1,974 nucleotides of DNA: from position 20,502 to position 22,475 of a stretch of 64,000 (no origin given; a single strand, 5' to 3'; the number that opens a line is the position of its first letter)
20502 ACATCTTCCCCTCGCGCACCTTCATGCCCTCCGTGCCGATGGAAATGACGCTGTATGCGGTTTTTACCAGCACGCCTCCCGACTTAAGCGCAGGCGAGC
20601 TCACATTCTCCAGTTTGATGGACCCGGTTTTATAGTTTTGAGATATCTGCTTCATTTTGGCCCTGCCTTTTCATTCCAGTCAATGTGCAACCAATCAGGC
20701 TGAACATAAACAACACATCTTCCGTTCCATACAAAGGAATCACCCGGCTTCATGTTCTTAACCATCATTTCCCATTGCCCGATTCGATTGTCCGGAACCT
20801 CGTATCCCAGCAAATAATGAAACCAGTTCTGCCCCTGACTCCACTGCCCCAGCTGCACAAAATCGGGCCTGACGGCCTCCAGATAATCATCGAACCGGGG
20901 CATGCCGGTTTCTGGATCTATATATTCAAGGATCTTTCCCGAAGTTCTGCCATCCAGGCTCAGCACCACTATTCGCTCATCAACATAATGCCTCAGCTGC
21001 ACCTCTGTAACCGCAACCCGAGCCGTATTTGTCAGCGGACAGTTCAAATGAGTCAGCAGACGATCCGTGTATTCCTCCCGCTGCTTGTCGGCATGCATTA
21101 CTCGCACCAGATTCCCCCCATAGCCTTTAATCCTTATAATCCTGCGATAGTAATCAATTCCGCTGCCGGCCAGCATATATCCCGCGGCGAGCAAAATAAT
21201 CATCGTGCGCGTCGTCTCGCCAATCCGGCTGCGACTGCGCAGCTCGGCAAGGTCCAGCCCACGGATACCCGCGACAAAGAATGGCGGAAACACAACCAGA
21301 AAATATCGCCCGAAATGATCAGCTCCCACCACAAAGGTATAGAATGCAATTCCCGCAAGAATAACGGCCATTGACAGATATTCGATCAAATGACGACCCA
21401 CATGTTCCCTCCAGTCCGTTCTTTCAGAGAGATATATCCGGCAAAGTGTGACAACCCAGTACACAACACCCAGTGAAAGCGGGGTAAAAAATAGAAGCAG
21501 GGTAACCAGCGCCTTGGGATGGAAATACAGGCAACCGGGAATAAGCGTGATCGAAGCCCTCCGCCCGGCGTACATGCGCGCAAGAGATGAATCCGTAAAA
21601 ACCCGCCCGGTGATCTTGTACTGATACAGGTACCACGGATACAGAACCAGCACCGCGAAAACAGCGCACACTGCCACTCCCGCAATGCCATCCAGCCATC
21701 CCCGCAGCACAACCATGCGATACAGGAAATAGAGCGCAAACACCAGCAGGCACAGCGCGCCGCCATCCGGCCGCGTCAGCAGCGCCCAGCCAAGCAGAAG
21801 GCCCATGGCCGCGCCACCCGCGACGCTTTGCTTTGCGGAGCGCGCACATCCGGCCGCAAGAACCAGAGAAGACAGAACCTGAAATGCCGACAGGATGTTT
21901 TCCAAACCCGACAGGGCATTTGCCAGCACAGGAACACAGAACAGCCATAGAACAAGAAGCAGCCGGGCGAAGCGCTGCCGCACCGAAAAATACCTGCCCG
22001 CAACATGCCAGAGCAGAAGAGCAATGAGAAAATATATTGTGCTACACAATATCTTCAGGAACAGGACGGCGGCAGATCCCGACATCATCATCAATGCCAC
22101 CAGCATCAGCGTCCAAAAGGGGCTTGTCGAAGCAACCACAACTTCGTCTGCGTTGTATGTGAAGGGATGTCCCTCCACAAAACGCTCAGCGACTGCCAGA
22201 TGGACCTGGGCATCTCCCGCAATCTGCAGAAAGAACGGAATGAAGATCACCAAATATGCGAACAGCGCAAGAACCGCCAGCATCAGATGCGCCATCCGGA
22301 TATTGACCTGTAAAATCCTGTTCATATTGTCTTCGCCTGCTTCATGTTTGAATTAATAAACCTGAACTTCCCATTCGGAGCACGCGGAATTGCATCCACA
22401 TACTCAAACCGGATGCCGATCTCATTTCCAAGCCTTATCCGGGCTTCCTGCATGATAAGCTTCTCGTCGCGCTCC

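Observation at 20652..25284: Uncharacterised three-gene module: polytopic membrane protein - CapK/F390-synthetase-like adenylating enzyme - DUF362 protein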

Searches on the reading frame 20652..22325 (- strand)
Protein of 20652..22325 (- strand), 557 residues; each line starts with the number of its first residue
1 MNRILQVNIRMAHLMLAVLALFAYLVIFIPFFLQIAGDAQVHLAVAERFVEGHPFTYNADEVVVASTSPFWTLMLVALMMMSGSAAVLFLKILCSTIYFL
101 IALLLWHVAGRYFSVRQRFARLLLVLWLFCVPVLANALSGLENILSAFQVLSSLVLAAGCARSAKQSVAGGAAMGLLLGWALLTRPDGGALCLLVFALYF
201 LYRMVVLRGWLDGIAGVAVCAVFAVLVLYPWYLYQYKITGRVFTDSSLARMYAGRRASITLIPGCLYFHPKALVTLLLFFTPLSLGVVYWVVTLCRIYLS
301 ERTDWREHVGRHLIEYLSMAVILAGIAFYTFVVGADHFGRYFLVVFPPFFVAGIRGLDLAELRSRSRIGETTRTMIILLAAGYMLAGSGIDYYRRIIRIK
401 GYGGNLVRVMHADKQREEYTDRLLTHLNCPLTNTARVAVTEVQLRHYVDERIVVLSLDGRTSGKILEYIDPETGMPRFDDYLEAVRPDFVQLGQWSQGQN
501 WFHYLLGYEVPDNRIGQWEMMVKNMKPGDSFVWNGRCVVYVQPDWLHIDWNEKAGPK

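Call 4: search_protein_families(library=pfam, proteins=[window:20652-22325:-], max_evalue=0.01)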
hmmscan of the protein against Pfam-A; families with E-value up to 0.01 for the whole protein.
window:20652-22325:- (557 aa): 1 family
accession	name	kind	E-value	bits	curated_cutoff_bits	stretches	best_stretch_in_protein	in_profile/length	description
PF10318.15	7TM_GPCR_Srh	-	0.0028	17.2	26.3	1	13-101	127-214/302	Serpentine type 7TM GPCR chemoreceptor Srh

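Call 5: search_protein_families(library=ncbifam, proteins=[window:20652-22325:-], max_evalue=0.01)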
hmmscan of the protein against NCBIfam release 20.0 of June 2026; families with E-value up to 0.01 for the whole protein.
window:20652-22325:- (557 aa): 1 family
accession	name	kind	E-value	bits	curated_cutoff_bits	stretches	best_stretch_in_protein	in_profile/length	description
NF047440.1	LA3751_2_3_fam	subfamily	9.4e-06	24.7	200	1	53-391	67-387/460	LA_3751/LA_3752 family putative glycosyltransferase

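Call 15: search_solved_structures(query=window:20652-22325:-, max_evalue=10)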
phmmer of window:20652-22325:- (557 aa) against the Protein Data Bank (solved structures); distinct sequences matched with E-value up to 10: 1.
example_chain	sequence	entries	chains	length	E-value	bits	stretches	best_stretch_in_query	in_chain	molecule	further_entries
1cs6_A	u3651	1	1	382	1.6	10.6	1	492-549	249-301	AXONIN-1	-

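Call 23: find_homologous_proteins(query=window:20652-22325:-, max_evalue=0.001)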
Query window:20652-22325:- (557 aa): 138 proteins with E <= 0.001 among 8000 candidates; the best 120 are listed.
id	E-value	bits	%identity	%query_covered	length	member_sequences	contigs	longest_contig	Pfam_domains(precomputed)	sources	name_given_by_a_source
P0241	0.0e+0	1263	100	100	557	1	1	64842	-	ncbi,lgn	ncbi:MAG: hypothetical protein AB7T27_10960 [Kiritimatiellia bacterium]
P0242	9.3e-231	786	65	97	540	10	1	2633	-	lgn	-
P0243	7.7e-155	535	64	64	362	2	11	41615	-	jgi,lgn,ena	-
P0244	2.0e-135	471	45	97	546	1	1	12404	-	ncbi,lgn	-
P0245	3.1e-122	427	41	96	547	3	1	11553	-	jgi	-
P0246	2.4e-121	424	41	98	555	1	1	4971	PF13231.13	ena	-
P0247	5.1e-121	423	41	98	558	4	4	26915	-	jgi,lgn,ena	jgi:hypothetical protein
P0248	1.2e-120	422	42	98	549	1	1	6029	-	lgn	-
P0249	3.2e-120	421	42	98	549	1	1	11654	-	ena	-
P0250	1.6e-119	418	42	93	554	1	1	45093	-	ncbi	-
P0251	3.6e-117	411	44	94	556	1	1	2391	-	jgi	jgi:hypothetical protein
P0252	6.8e-117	410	42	99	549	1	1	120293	-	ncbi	-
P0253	7.2e-116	406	43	94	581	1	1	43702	-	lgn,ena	-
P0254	1.5e-114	402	44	94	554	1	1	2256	-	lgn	-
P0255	1.0e-112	396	41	98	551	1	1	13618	-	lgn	-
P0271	3.9e-108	381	41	95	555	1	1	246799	-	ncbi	ncbi:MAG: hypothetical protein R3C44_09910 [Chloroflexota bacterium]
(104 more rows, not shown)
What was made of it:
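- On GT-C glycosyltransferases: Weak PMT_2 or Glyco_transf_22 hits appear in some homologues (call 23).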

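Call 24: find_encoding_contigs(protein=P0252, flank=10000, max_places=1)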
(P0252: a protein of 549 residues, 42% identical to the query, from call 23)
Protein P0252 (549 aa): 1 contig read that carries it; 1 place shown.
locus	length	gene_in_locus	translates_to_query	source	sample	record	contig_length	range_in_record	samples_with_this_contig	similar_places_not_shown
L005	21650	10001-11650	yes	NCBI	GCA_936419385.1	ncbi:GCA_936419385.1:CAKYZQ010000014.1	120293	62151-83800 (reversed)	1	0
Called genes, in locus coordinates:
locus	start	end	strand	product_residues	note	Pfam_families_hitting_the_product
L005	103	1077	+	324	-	PF00535:Glycos_transf_2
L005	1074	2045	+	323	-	PF01073:3Beta_HSD, PF01370:Epimerase, PF02719:Polysacc_synt_2, PF04321:RmlD_sub_bind, PF07993:NAD_binding_4 (faint), PF13460:NAD_binding_10, PF16363:GDP_Man_Dehyd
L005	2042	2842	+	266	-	PF00106:adh_short, PF01370:Epimerase (weak), PF08659:KR (weak), PF13561:adh_short_C2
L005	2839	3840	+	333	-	PF01408:GFO_IDH_MocA, PF02894:GFO_IDH_MocA_C, PF22725:GFO_IDH_MocA_C3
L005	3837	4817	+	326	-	PF00288:GHMP_kinases_N, PF08544:GHMP_kinases_C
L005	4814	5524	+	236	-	PF00483:NTP_transferase, PF12804:NTP_transf_3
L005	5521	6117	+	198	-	PF13580:SIS_2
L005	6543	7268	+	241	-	PF00923:TAL_FSA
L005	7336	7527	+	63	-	-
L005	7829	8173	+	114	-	PF01073:3Beta_HSD (weak), PF01370:Epimerase, PF16363:GDP_Man_Dehyd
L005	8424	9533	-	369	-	PF01757:Acyl_transf_3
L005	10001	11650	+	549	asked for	-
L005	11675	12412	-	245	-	PF00106:adh_short, PF08659:KR, PF13561:adh_short_C2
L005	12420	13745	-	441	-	PF01565:FAD_binding_4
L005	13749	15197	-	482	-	PF12710:HAD (faint), PF01040:UbiA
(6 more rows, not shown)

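Call 25: find_encoding_contigs(protein=P0271, flank=10000, max_places=1)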
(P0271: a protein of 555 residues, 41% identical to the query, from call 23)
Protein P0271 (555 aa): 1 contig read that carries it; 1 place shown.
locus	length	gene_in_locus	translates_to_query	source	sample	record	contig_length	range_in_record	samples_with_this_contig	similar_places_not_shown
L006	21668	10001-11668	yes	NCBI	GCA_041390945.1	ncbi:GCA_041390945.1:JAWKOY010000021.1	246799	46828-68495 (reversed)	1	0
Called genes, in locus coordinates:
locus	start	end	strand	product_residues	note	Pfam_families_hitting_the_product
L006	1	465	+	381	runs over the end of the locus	PF13191:AAA_16, PF25873:WHD_MalT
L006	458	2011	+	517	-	PF14559:TPR_19 (faint), PF07719:TPR_2 (faint), PF13181:TPR_8 (faint), PF13428:TPR_14 (faint), PF17874:TPR_MalT, PF13424:TPR_12, PF13432:TPR_16 (weak), PF00196:GerE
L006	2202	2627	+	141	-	PF19851:DUF6326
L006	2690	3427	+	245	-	PF01370:Epimerase, PF05368:NmrA, PF13460:NAD_binding_10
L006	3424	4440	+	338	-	PF14329:DUF4386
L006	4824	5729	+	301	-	-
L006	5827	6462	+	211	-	-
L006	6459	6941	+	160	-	-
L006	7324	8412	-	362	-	PF06224:AlkZ-like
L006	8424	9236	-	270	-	PF01149:Fapy_DNA_glyco, PF06831:H2TH, PF06827:zf-FPG_IleRS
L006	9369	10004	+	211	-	-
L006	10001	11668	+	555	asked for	-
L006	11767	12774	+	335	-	PF10028:DUF2270, PF10035:DUF2179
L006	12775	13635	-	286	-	-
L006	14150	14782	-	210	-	PF16697:Yop-YscD_cpl, PF00498:FHA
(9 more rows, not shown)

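Call 26: find_encoding_contigs(protein=P0244, flank=10000, max_places=1)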
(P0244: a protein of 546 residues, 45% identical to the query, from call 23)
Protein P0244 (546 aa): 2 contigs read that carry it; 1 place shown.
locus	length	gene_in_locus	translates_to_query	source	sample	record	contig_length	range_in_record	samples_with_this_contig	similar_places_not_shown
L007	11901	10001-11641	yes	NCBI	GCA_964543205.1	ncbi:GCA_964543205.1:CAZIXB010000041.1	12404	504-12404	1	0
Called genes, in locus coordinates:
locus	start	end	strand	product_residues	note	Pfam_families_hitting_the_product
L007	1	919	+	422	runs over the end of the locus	PF00365:PFK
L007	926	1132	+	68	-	-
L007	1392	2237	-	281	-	-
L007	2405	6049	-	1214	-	PF02985:HEAT (faint), PF13646:HEAT_2, PF00514:Arm (faint), PF03130:HEAT_PBS (faint), PF13646:HEAT_2, PF24681:Kelch_KLHDC2_KLHL20_DRC7, PF13415:Beta-prop_FBX42, PF24981:Beta-prop_ATRN-LZTR1, +2 more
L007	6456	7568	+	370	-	-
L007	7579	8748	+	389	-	PF01344:Kelch_1 (faint), PF24981:Beta-prop_ATRN-LZTR1, PF13415:Beta-prop_FBX42, PF13418:Beta-prop_TYW4 (faint), PF24996:NANM, PF24681:Kelch_KLHDC2_KLHL20_DRC7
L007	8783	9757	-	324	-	PF00106:adh_short, PF01073:3Beta_HSD, PF01370:Epimerase, PF02719:Polysacc_synt_2, PF04321:RmlD_sub_bind, PF07993:NAD_binding_4, PF13460:NAD_binding_10, PF16363:GDP_Man_Dehyd, +4 more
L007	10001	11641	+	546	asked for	-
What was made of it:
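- Its homologues lie in unrelated contexts, including next to UbiA/DprE1/DprE2-type lipid-sugar donor genes (calls 24-26).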

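Call 57: predict_structure(alignment_id=A2)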
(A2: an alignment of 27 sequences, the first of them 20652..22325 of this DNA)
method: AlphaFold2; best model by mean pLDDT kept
length: 557 residues; sequences in the alignment: 27
mean_pLDDT: 90.6   pTM: 0.90
mean pLDDT of the five models: 90.6, 90.5, 89.6, 88.9, 88.1
residues with pLDDT >= 90: 389; 70-90: 145; 50-70: 20; < 50: 3
segments of 3 or more residues with pLDDT < 50: 555-557
pLDDT, mean of each block of 10 residues (from residue 1): 84 91 95 93 93 87 85 96 95 97 97 95 95 91 95 96 85 98 94 98 92 95 97 94 85 84 85 89 97 93 88 96 94 72 92 96 79 88 94 85 84 95 95 93 92 91 86 90 95 79 76 91 94 94 94 57
secondary structure, 60 per line:
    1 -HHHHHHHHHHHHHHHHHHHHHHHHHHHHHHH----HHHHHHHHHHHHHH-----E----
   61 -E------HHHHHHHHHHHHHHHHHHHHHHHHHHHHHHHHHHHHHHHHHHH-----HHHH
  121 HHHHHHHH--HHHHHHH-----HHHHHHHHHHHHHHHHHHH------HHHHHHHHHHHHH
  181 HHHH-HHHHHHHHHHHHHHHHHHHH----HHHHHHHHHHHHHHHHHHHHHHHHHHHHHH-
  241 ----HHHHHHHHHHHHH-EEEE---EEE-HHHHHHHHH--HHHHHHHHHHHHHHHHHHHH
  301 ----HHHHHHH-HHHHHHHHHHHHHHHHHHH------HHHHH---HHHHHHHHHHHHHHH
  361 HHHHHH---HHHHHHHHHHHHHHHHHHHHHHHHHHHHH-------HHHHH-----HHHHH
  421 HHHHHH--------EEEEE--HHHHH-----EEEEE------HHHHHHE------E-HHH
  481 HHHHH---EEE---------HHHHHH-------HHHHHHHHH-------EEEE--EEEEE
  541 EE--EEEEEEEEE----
elements in order: H2-32 H37-50 H69-111 H117-128 H131-137 H143-161 H168-184 H186-205 H210-239 H245-257 E259-262 E266-268 H270-278 H281-300 H305-311 H313-331 H338-342 H346-366 H370-398 H406-410 H416-426 E435-439 H442-446 E452-456 H463-468 H478-485 E489-491 H501-506 H514-522 E530-533 E536-542 E545-553
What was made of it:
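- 20652..22325 (-): GT-C-fold membrane glycosyltransferase (557 aa; about 11-12 TM helices plus a C-terminal periplasmic domain). A lineage-specific insertion, not part of the conserved pair. AF2 pLDDT 90.6 (call 57).
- On GT-C glycosyltransferases: pLDDT 90.6 (call 57).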

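Call 59: fold_search(model_id=the predicted structure, library=pdb)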
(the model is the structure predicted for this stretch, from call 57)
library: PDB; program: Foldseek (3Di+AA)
matches with E <= 10: 598; with E <= 0.001: 11
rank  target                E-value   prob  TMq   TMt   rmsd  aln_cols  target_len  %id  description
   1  9dlf_C                2.7e-07  1.00  0.56  0.51   6.2       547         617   16  Arabinosyltransferase AftB in complex with Fab_B3 (released 2025-06-25)
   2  5f15                  4.4e-07  1.00  0.50  0.52  12.1       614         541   14  Crystal Structure of ArnT from Cupriavidus metallidurans bound to Undecaprenyl phosphate (released 2016-02-17)
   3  9dlh                  8.8e-07  1.00  0.55  0.52   7.2       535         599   16  donor substrate analog-bound AftB (released 2025-06-25)
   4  5ezm                  1.0e-06  1.00  0.52  0.54  10.6       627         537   13  Crystal Structure of ArnT from Cupriavidus metallidurans in the apo state (released 2016-02-17)
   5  9s6s_A                4.4e-06  1.00  0.52  0.53   9.6       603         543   12  Ternary cryo-EM structure of human ALG9 with Dol25-PP-GlcNAc2Man6, Dol25-P-Man and Fab (released 2026-03-18)
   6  8if8_B                5.2e-06  1.00  0.44  0.40  10.1       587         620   13  Arabinosyltransferase AftA (released 2023-05-31)
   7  9s6u_A                2.1e-05  1.00  0.52  0.53   9.7       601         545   11  Ternary cryo-EM structure of human ALG9 with Dol25-PP-GlcNAc2Man8, Dol25-P-Man and Fab (released 2026-03-18)
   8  8pn9_A                2.6e-05  1.00  0.49  0.43  10.8       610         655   12  Structure of human oligosaccharyltransferase OST-A complex bound to NGI-1 (released 2024-05-08)
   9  8b6l_I                5.0e-05  1.00  0.46  0.39  17.3       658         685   10  Subtomogram average of the human Sec61-TRAP-OSTA-translocon (released 2022-12-07)
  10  8if8_C                5.2e-05  1.00  0.39  0.37  11.3       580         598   14  Arabinosyltransferase AftA (released 2023-05-31)
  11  7zlg_A                1.3e-04  1.00  0.49  0.43  11.3       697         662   10  Cryo-EM structure of C-mannosyltransferase CeDPY19, in complex with acceptor peptide and bound to CMT2-Fab and anti-Fa (released 2023-01-11)
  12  9s6t_A                1.9e-03  1.00  0.43  0.48   8.9       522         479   11  Ternary cryo-EM structure of chicken ALG12 with Dol25-PP-GlcNAc2Man7, Dol25-P-Man, and Fab (released 2026-03-18)
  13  6ezn_F                2.3e-03  1.00  0.50  0.44  14.0       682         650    9  Cryo-EM structure of the yeast oligosaccharyltransferase (OST) complex (released 2018-01-17)
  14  7zlh_A                2.7e-03  1.00  0.47  0.41  11.6       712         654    9  Cryo-EM structure of C-mannosyltransferase CeDPY19, in apo state, bound to CMT2-Fab and anti-Fab nanobody (released 2023-01-11)
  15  7bvc_A                8.4e-03  1.00  0.39  0.23   7.2       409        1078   15  Cryo-EM structure of Mycobacterium smegmatis arabinosyltransferase EmbA-EmbB-AcpM2 in complex with ethambutol (released 2020-04-29)
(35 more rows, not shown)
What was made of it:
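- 20652..22325 (-): Foldseek AftB E 2.7e-7 with TM 0.56, then ArnT, ALG9, AftA and STT3 (call 59).
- On GT-C glycosyltransferases: AftB, ArnT, ALG9, AftA and STT3 at probability 1.0 and TM up to 0.56 (call 59).
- Closest known: GT-C glycosyltransferases AftB / ArnT / ALG9. Same: Multi-helix membrane core with a C-terminal periplasmic domain (TM 0.50-0.56, E 3e-7 to 4e-6, call 59).
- Its fold is GT-C (AftB, ArnT), a sugar transferase rather than an acyltransferase (call 59).
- Tried and rejected: Rejected by the fold search: GT-C hits have probability 1.0, while the MFS and GPCR-type hits listed have probability of about 0.2 or less (call 59).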
